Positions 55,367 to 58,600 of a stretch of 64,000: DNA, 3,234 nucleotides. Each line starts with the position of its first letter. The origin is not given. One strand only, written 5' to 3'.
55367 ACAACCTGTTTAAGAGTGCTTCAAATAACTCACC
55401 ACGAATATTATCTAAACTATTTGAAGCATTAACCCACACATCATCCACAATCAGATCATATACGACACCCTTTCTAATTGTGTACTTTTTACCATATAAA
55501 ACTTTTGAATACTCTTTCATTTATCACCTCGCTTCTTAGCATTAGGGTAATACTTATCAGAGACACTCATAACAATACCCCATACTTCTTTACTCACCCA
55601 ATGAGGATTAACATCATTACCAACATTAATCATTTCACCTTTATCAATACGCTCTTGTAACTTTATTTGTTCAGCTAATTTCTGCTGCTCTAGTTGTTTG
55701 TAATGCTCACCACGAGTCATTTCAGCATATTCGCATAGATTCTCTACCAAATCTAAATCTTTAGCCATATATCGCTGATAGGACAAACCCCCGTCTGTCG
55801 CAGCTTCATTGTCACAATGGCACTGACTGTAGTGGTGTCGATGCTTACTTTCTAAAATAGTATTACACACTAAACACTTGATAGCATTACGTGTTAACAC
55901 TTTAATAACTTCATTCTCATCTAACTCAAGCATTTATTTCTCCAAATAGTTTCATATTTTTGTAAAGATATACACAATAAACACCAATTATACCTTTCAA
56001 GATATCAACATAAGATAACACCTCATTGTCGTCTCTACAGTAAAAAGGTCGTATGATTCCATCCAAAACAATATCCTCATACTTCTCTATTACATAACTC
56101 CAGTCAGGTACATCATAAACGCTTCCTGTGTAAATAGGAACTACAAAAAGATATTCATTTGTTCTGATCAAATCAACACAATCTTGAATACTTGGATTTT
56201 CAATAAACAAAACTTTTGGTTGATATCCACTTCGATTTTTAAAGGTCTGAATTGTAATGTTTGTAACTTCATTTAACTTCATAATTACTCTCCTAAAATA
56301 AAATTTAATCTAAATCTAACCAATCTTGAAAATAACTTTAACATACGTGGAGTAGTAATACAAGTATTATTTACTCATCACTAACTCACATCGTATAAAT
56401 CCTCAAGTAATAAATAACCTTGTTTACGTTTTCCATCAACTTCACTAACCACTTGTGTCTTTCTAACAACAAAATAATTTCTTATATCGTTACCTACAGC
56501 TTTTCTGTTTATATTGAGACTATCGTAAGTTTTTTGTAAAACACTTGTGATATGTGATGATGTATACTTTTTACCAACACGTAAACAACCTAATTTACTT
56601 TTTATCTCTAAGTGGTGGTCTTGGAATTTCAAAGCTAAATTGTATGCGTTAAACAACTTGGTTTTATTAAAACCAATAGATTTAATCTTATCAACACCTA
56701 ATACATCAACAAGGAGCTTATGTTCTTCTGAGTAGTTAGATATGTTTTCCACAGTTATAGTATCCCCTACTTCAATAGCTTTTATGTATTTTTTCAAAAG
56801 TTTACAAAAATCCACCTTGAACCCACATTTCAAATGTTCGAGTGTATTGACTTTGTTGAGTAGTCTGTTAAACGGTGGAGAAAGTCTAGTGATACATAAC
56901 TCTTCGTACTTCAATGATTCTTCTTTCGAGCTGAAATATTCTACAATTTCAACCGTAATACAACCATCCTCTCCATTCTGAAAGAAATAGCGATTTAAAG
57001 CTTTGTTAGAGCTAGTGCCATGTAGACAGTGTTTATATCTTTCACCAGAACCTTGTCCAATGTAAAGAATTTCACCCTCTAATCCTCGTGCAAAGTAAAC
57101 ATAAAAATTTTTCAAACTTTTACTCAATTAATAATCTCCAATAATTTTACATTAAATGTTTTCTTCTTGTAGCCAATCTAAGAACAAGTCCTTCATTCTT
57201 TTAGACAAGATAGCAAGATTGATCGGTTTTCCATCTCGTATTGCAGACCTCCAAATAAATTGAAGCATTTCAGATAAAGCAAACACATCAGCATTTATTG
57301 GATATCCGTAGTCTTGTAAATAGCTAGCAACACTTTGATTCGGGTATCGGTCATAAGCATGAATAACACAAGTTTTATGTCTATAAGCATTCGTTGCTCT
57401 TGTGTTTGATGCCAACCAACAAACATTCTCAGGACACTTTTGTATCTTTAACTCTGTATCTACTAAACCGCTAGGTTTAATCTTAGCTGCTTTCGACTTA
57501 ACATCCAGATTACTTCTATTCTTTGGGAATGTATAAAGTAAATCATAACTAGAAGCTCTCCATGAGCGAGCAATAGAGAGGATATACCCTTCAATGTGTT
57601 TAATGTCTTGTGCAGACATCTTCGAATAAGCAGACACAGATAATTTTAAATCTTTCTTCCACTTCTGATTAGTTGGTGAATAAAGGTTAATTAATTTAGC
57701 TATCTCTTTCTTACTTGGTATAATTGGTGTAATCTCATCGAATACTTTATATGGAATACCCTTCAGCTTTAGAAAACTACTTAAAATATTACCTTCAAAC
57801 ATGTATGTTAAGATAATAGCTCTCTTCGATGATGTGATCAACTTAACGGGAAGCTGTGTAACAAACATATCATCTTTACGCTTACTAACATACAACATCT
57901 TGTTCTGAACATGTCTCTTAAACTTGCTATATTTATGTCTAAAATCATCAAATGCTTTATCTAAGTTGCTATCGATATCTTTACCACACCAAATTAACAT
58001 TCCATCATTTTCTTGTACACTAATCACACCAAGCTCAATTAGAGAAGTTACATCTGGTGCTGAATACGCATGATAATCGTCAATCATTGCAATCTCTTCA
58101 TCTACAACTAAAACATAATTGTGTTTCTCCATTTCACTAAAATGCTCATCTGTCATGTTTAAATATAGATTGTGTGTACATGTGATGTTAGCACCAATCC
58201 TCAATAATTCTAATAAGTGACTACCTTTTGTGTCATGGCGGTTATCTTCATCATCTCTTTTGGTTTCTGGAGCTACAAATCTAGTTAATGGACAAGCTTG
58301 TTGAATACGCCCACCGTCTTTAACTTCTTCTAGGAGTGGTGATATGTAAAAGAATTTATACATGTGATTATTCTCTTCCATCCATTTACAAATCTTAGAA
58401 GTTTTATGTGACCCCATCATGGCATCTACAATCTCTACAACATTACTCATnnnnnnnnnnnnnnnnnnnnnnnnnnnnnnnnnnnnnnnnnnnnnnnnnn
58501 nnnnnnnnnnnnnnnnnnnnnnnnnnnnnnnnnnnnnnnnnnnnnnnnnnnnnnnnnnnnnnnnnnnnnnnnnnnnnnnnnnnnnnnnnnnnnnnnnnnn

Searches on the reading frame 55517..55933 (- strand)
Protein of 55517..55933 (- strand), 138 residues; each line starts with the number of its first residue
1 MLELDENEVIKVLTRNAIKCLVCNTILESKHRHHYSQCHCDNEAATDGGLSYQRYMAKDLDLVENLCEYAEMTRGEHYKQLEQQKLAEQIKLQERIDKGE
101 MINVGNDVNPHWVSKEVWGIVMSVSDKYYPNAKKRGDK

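Call 41: search_protein_families(library=pfam, proteins=[window:55517-55933:-], max_evalue=0.01)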
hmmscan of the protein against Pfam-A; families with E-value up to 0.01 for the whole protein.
window:55517-55933:- (138 aa): 1 family
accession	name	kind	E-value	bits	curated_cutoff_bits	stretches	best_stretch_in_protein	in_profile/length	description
PF24749.2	DUF7695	-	1.9e-15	56.7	25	1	13-69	2-57/58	Domain of unknown function (DUF7695)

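Call 42: search_protein_families(library=phrogs, proteins=[window:55517-55933:-], max_evalue=0.001)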
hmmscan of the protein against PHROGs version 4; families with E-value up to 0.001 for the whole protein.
window:55517-55933:- (138 aa): 0 families

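Call 58: search_protein_families(library=ncbifam, proteins=[window:55517-55933:-], max_evalue=0.01)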
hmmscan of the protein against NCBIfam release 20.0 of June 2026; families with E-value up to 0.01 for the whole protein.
window:55517-55933:- (138 aa): 0 families

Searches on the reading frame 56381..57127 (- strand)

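Call 41: search_protein_families(library=pfam, proteins=[window:56381-57127:-], max_evalue=0.01)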
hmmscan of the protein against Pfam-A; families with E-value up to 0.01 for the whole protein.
window:56381-57127:- (248 aa): 1 family
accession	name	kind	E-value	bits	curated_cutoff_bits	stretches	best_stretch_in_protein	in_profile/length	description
PF01541.30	GIY-YIG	-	0.0078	16.9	22.6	0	8-84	2-74/78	GIY-YIG catalytic domain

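Call 42: search_protein_families(library=phrogs, proteins=[window:56381-57127:-], max_evalue=0.001)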
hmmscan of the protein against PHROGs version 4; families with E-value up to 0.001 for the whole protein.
window:56381-57127:- (248 aa): 2 families
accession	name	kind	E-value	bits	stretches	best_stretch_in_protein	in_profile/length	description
phrog_314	-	DNA, RNA and nucleotide metabolism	5.9e-05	23.2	1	21-146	192-319/574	homing endonuclease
phrog_35456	-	unknown function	0.00037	21.3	1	6-96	5-90/189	-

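Call 58: search_protein_families(library=ncbifam, proteins=[window:56381-57127:-], max_evalue=0.01)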
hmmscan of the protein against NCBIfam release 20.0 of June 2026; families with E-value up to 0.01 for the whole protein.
window:56381-57127:- (248 aa): 0 families

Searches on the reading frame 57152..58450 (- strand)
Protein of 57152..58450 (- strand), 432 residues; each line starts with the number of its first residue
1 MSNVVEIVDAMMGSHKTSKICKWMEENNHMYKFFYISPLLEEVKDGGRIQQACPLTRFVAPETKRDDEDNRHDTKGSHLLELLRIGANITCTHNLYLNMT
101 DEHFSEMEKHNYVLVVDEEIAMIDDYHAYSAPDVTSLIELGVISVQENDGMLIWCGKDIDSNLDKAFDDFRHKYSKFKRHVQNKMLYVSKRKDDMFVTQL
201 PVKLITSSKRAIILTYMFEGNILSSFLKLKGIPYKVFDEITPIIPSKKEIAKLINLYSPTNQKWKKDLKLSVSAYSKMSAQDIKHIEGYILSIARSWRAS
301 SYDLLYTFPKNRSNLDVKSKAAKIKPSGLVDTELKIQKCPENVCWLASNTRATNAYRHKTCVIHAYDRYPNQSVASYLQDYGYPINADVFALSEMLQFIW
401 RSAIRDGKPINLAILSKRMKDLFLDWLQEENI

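Call 41: search_protein_families(library=pfam, proteins=[window:57152-58450:-], max_evalue=0.01)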
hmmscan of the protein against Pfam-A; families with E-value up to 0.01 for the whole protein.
window:57152-58450:- (432 aa): 0 families

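Call 42: search_protein_families(library=phrogs, proteins=[window:57152-58450:-], max_evalue=0.001)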
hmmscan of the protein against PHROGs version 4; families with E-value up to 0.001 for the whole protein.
window:57152-58450:- (432 aa): 1 family
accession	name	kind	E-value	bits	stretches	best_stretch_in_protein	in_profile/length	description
phrog_2467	-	unknown function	1.6e-73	249.4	1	1-430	6-424/502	-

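Call 56: find_encoding_contigs(protein=window:57152-58450:-, flank=10000, max_places=10)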
Protein window:57152-58450:- (432 aa): no gene with exactly this product is on record in the collection.

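Call 58: search_protein_families(library=ncbifam, proteins=[window:57152-58450:-], max_evalue=0.01)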
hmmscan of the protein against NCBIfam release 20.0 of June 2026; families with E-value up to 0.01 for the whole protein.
window:57152-58450:- (432 aa): 0 families

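Call 59: search_solved_structures(query=window:57152-58450:-, max_evalue=1)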
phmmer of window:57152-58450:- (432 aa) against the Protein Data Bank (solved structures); distinct sequences matched with E-value up to 1: 1.
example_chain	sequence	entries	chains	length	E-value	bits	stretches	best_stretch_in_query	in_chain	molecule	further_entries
2v40_A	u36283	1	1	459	0.77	11.7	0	220-278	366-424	ADENYLOSUCCINATE SYNTHETASE ISOZYME 2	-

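Call 82: find_homologous_proteins(query=window:57152-58450:-, max_evalue=0.001)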
Query window:57152-58450:- (432 aa): 1307 proteins with E <= 0.001 among 4612 candidates; the best 120 are listed.
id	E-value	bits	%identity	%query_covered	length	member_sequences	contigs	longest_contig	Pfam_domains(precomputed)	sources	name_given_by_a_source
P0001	4.3e-287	970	98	100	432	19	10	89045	PF27199.1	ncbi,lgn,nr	ncbi:TPA: hypothetical protein PNT39_004548 [Salmonella enterica]|nr:hypothetical protein [Salmonell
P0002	1.1e-186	639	66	99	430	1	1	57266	PF27199.1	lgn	-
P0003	1.7e-185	635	64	99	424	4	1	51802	PF27199.1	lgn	-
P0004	2.7e-181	621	63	99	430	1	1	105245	PF27199.1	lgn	-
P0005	1.2e-178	612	62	99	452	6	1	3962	PF27199.1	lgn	-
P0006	9.8e-178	609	62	99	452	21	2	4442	PF27199.1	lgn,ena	-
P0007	1.9e-177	608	62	99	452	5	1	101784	PF27199.1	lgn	-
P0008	2.4e-177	608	62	99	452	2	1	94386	PF27199.1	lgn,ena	-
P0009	4.6e-174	597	62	99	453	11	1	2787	PF27199.1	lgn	-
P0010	3.5e-172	591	60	99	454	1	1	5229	PF27199.1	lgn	-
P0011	1.5e-168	579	59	99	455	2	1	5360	PF27199.1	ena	-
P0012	9.7e-168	576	60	99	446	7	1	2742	PF27199.1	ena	-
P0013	3.3e-155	535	56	99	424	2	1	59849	PF27199.1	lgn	-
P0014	6.3e-125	435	51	98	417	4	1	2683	PF27199.1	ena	-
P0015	1.4e-124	434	50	99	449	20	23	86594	PF27199.1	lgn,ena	-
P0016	6.6e-123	429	51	99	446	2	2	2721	PF27199.1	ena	-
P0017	1.9e-122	427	50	99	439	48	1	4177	PF27199.1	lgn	-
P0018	6.1e-122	426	49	99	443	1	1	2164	PF27199.1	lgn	-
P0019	1.7e-121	424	49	99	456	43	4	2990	PF27199.1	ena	-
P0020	1.3e-120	421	49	98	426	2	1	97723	PF27199.1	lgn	-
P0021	1.2e-119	418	47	99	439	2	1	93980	PF27199.1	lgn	-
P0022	1.1e-118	415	50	99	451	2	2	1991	PF27199.1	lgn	-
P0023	3.9e-118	413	49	98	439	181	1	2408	PF27199.1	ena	-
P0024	4.0e-118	413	50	98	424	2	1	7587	PF27199.1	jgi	-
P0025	5.4e-118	413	50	98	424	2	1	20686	PF27199.1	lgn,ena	-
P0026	1.2e-117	411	49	99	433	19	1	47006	PF27199.1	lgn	-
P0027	8.0e-117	409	50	98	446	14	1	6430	PF27199.1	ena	-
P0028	1.1e-116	408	50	99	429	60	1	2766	PF27199.1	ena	-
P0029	1.2e-116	408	50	98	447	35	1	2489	PF27199.1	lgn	-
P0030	1.2e-116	408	50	98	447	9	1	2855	PF27199.1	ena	-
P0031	1.6e-116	408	47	98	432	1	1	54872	PF27199.1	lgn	-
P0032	2.3e-116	407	49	98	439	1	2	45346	PF27199.1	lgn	-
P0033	1.1e-115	405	47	99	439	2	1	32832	PF27199.1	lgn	-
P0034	1.5e-115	405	48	99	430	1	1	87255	PF27199.1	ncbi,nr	ncbi:hypothetical protein [Vibrio phage vB_VhaM_VH-8]|nr:hypothetical protein [Vibrio phage vB_VhaM_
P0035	4.4e-115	403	47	98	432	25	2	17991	PF27199.1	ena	-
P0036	6.5e-115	402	47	99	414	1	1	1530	PF27199.1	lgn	-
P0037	7.3e-115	402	47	99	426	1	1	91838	PF27199.1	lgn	-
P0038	2.6e-114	400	48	98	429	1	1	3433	PF27199.1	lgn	-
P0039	4.2e-114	400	46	99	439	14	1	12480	PF27199.1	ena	-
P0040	6.6e-114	399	48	99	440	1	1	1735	PF27199.1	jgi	jgi:hypothetical protein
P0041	2.3e-113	397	48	98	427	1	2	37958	PF27199.1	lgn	-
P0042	3.0e-113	397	46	99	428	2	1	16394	PF27199.1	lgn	-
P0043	3.3e-113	397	48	98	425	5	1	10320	PF27199.1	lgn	-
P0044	1.4e-112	395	46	99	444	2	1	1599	PF27199.1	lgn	-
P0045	2.2e-111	391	46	99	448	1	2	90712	PF27199.1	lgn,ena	-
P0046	1.5e-110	388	48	99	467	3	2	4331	PF27199.1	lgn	-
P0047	9.5e-110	385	48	98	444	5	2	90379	PF27199.1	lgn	-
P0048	3.5e-108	380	45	99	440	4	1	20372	PF27199.1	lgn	-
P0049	1.2e-106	375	46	99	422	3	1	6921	PF27199.1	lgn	-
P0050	3.4e-105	370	47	100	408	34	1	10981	PF27199.1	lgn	-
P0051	4.8e-104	367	45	100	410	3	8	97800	PF27199.1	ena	-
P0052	4.8e-104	367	45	100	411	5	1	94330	PF27199.1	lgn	-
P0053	7.2e-104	366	43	99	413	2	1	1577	PF27199.1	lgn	-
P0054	2.5e-103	364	44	99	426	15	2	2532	PF27199.1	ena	-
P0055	4.4e-103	363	44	100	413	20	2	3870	PF27199.1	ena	-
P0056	7.9e-102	359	44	98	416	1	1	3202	PF27199.1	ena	-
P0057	5.3e-101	357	45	100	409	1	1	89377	PF27199.1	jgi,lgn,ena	jgi:hypothetical protein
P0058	6.9e-101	356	42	100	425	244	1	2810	PF27199.1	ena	-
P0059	8.4e-100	353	44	100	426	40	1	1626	PF27199.1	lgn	-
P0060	1.2e-99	352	42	100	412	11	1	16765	PF27199.1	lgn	-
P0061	3.6e-99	351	45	97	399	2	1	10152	PF27199.1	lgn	-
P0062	4.4e-99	350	43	99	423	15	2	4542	PF27199.1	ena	-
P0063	6.4e-99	350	44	99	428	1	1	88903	PF27199.1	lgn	-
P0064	8.7e-99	349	43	100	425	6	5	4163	PF27199.1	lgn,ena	-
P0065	1.6e-98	348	43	100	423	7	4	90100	PF27199.1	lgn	-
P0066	4.4e-98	347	42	100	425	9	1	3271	PF27199.1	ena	-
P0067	5.9e-98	347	43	100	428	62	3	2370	PF27199.1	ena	-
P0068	1.0e-97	346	42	99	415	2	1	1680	PF27199.1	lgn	-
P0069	1.5e-97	345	45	99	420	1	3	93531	PF27199.1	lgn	-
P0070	1.6e-97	345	42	100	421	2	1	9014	PF27199.1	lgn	-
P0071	2.7e-97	344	42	100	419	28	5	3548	PF27199.1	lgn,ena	-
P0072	4.4e-97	344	43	100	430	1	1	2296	PF27199.1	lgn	-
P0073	9.7e-97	343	43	100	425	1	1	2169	PF27199.1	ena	-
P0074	1.5e-96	342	43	100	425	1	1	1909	PF27199.1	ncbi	-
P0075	1.7e-96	342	43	100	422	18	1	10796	PF27199.1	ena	-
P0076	2.2e-96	341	45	99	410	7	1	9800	PF27199.1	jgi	-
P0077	2.5e-96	341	43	100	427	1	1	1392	PF27199.1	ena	-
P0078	2.8e-96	341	43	100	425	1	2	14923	PF27199.1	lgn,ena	-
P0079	3.9e-96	341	43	100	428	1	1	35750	PF27199.1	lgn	-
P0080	6.3e-96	340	43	100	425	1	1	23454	PF27199.1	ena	-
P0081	7.3e-96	340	43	100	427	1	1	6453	PF27199.1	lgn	-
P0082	8.4e-96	339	43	100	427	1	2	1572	PF27199.1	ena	-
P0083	8.8e-96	339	43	100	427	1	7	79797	PF27199.1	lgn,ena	-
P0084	1.0e-95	339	43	99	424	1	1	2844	PF27199.1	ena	-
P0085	1.0e-95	339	42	100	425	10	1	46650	PF27199.1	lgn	-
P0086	1.0e-95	339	43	100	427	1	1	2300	PF27199.1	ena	-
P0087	1.1e-95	339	43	100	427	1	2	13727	PF27199.1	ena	-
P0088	1.1e-95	339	43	100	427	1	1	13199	PF27199.1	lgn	-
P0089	1.2e-95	339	43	100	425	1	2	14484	PF27199.1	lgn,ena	-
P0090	1.3e-95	339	43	100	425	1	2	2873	PF27199.1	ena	-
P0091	1.5e-95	339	43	100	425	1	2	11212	PF27199.1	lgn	-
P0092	1.8e-95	338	43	100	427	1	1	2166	PF27199.1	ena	-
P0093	1.8e-95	338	42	100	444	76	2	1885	PF27199.1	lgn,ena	-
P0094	2.0e-95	338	42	99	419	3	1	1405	PF27199.1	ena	-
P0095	2.1e-95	338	42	100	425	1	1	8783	PF27199.1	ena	-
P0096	2.2e-95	338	43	100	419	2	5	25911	PF27199.1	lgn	-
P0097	2.2e-95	338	43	100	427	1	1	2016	PF27199.1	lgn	-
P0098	2.6e-95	338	42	100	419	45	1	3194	PF27199.1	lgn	-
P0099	3.1e-95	338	42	100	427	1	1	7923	PF27199.1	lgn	-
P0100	3.2e-95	338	43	100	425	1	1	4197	PF27199.1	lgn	-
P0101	3.7e-95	337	43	100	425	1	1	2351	PF27199.1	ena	-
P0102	3.8e-95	337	42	100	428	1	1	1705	PF27199.1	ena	-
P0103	4.3e-95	337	43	100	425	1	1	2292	PF27199.1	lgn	-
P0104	4.6e-95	337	42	100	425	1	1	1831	PF27199.1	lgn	-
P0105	5.2e-95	337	42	100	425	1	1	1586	PF27199.1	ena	-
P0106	8.6e-95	336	42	100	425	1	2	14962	PF27199.1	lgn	-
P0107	9.5e-95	336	43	99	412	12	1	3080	PF27199.1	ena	-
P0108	9.7e-95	336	42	100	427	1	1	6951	PF27199.1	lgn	-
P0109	1.0e-94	336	42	100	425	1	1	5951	PF27199.1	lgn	-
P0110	1.1e-94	336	42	100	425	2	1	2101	PF27199.1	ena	-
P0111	1.3e-94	335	42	100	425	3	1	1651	PF27199.1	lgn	-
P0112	1.4e-94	335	42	100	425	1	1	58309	PF27199.1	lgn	-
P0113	1.4e-94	335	43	100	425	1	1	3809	PF27199.1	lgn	-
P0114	1.6e-94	335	43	100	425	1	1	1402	PF27199.1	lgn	-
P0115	2.1e-94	335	42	98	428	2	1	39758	PF27199.1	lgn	-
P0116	2.1e-94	335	42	100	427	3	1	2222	PF27199.1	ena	-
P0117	2.1e-94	335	42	100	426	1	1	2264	PF27199.1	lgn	-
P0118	2.2e-94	335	42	100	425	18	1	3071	PF27199.1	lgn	-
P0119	2.4e-94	335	41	100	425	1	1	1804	PF27199.1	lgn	-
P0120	2.9e-94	334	43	100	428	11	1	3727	PF27199.1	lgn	-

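Call 83: find_encoding_contigs(protein=P0001, flank=8000, max_places=4)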
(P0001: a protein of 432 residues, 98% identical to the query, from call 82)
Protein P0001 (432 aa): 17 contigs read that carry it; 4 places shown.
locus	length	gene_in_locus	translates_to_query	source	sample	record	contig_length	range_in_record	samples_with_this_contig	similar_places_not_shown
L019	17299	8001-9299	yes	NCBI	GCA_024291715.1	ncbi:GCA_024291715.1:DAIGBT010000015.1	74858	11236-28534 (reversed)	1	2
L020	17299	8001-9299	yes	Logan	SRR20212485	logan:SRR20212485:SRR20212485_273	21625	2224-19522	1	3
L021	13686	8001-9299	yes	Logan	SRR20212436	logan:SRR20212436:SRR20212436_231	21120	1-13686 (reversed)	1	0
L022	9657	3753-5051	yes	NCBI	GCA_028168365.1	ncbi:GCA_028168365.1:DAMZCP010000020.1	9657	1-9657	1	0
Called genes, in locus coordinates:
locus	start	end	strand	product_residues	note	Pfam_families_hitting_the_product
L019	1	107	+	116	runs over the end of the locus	-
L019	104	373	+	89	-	-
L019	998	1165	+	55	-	-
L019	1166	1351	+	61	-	-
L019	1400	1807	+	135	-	-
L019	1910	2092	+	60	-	-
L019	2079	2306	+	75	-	-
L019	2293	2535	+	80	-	-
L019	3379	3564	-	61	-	-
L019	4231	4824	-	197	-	-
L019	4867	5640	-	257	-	PF02870:Methyltransf_1N (faint)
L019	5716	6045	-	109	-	-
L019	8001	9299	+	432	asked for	PF27199:YonV_C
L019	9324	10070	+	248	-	-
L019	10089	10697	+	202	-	-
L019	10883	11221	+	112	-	-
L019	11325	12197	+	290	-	-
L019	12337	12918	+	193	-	-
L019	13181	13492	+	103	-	-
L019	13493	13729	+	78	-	-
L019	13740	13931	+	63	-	-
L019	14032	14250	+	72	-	-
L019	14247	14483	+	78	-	-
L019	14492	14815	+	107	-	-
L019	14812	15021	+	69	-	-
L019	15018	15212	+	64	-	-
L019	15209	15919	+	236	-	PF00149:Metallophos, PF12850:Metallophos_2 (weak)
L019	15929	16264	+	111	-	-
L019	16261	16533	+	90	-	-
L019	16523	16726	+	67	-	-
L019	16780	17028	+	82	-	-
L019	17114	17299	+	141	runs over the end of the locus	PF24749:DUF7695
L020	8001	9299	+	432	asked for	PF27199:YonV_C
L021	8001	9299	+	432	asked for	PF27199:YonV_C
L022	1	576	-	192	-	?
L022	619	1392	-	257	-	PF02870:Methyltransf_1N (faint)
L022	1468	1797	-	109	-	-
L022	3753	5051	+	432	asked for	PF27199:YonV_C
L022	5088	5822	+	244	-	-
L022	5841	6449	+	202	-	-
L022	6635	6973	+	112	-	-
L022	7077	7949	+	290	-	-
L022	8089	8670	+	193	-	-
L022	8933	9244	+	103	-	-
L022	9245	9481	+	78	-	-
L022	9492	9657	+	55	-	?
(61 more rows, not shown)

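Call 84: find_encoding_contigs(protein=P0002, flank=8000, max_places=2)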
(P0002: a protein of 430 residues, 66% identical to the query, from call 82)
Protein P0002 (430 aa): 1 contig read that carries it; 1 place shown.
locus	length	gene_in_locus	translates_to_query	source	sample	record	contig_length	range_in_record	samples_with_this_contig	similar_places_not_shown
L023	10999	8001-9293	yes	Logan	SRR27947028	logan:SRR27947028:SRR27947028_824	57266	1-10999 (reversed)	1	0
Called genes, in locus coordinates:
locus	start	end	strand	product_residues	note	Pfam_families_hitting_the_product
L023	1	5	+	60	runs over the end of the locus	-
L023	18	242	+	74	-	-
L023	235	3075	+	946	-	PF00270:DEAD (weak), PF04851:ResIII, PF18766:SWI2_SNF2 (weak), PF27159:HI_1054_N, PF27365:HI_1054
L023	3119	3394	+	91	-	-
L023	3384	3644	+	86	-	-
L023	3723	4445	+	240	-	-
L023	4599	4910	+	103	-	-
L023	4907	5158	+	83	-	-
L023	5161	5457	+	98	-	-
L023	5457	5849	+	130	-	-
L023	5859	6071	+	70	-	-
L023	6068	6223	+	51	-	-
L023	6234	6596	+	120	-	-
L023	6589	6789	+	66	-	-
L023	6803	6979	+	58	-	-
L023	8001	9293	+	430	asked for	PF27199:YonV_C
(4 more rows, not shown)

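Call 85: find_encoding_contigs(protein=P0004, flank=8000, max_places=2)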
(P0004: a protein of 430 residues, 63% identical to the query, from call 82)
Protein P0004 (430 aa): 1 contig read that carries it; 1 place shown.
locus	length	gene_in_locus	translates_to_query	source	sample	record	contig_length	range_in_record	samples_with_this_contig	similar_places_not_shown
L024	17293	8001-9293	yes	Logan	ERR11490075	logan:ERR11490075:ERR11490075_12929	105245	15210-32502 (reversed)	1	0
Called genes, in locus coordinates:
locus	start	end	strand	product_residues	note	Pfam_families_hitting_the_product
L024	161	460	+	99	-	-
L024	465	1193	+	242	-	PF24043:DUF7352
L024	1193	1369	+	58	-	-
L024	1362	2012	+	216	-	-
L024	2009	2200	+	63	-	-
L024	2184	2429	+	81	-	-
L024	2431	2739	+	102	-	-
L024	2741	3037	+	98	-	-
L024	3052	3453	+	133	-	-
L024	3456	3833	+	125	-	-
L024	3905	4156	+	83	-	-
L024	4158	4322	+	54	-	-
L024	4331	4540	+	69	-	-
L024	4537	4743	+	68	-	-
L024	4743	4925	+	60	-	-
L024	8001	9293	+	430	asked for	PF27199:YonV_C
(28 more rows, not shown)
